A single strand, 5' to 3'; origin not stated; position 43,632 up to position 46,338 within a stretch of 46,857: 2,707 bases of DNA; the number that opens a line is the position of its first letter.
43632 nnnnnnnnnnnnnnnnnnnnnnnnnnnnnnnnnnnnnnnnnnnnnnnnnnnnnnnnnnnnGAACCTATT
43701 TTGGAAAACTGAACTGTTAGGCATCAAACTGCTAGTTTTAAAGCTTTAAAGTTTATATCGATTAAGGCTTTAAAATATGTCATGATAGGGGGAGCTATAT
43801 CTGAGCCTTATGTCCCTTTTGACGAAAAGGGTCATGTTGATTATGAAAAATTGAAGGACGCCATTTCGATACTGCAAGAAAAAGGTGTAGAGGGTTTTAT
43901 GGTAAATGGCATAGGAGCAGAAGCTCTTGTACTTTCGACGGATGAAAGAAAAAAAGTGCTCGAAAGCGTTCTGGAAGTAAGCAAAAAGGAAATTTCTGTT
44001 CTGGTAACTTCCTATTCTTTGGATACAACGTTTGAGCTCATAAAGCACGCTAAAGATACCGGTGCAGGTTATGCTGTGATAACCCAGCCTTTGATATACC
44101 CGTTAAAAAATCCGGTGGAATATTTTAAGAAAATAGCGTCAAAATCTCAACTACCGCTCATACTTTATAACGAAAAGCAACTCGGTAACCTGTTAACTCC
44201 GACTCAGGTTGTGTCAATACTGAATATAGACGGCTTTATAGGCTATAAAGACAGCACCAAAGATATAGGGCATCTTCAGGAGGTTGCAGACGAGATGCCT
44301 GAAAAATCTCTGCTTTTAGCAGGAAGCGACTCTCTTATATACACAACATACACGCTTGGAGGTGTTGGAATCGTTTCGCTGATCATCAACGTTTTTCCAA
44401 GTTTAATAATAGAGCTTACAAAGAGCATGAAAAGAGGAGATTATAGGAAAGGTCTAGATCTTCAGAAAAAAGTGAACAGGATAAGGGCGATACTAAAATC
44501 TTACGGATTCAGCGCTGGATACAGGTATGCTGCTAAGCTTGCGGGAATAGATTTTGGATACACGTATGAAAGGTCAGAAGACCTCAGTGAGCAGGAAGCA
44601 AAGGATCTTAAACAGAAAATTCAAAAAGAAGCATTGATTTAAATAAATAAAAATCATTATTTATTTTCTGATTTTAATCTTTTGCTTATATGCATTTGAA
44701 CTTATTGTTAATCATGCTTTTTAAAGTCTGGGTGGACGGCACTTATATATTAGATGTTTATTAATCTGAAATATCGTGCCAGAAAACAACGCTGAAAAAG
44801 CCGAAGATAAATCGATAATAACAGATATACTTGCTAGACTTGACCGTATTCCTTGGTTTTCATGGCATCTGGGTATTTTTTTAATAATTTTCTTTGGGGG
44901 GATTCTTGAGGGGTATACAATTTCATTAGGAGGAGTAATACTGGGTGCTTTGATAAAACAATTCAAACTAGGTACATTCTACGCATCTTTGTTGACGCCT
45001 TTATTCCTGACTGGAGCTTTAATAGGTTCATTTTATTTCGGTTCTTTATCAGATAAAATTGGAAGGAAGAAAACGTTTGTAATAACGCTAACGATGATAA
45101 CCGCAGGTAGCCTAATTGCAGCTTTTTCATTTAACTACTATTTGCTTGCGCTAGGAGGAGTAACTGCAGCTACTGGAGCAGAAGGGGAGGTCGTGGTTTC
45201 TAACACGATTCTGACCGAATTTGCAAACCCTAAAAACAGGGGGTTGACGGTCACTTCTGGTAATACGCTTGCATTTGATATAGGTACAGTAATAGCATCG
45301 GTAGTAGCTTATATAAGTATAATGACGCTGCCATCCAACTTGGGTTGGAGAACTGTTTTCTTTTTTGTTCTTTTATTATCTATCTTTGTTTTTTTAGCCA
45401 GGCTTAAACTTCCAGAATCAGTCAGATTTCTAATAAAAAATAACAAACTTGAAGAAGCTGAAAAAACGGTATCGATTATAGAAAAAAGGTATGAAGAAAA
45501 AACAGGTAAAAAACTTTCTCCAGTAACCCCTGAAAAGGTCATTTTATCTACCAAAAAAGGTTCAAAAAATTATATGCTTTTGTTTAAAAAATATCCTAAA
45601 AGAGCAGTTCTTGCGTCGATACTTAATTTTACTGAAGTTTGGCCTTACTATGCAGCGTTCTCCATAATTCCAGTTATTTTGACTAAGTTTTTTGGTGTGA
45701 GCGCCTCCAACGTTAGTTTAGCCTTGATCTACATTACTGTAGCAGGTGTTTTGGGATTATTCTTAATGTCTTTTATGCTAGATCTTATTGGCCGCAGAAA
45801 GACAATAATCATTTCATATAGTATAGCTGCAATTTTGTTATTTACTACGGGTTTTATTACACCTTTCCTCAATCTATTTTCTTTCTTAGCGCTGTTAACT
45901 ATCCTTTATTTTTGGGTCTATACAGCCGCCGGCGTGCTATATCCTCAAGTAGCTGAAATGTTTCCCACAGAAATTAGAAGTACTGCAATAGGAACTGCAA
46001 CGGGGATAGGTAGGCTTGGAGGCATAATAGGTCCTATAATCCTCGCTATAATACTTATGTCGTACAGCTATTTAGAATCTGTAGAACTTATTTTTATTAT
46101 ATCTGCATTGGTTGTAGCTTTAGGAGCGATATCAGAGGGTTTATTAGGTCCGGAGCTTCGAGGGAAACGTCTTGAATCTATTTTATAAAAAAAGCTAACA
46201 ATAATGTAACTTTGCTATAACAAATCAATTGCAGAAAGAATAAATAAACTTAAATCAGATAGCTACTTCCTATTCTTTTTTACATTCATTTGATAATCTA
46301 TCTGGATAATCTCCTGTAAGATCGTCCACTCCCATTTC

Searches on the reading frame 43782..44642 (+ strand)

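Call 32: search_protein_families(library=pfam, proteins=[window:43782-44642:+], max_evalue=0.01)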
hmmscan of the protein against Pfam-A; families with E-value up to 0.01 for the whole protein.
window:43782-44642:+ (286 aa): 1 family
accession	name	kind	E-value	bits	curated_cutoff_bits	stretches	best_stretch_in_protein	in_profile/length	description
PF00701.28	DHDPS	-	6.7e-42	143.6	22.1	1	3-281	3-287/289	Dihydrodipicolinate synthetase family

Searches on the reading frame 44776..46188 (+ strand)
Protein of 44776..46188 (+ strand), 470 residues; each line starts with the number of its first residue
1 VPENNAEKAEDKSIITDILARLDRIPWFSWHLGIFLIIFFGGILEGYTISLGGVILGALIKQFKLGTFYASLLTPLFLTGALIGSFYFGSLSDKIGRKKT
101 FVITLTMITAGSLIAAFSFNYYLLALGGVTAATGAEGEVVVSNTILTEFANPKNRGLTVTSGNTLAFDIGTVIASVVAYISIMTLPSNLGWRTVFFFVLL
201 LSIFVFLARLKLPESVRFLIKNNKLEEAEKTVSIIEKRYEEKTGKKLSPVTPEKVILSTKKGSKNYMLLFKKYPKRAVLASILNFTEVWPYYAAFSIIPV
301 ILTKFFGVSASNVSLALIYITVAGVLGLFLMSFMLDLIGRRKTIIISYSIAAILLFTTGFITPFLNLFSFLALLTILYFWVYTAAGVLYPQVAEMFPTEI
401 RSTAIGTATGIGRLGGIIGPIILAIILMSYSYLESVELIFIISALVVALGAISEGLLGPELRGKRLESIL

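Call 32: search_protein_families(library=pfam, proteins=[window:44776-46188:+], max_evalue=0.01)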
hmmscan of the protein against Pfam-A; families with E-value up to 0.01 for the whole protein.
window:44776-46188:+ (470 aa): 2 families
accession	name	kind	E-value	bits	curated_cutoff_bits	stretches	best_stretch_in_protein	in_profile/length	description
PF00083.30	Sugar_tr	-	1.2e-44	153.4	22.3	1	36-469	3-448/452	Sugar (and other) transporter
PF07690.21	MFS_1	-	2.2e-33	116.1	33.4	2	38-230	1-190/347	Major Facilitator Superfamily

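Call 83: find_encoding_contigs(protein=window:44776-46188:+, flank=10000, max_places=3)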
Protein window:44776-46188:+ (470 aa): 2 contigs read that carry it; 2 places shown.
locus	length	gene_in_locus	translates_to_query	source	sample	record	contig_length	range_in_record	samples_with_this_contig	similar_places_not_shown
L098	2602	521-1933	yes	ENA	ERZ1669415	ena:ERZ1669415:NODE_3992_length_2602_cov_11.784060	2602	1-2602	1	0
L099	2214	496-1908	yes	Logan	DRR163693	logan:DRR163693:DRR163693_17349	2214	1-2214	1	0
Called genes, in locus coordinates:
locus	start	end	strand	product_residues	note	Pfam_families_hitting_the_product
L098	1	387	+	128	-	?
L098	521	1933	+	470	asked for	PF00083:Sugar_tr, PF07690:MFS_1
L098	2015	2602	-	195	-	?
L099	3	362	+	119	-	?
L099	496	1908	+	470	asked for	PF00083:Sugar_tr, PF07690:MFS_1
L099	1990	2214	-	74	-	?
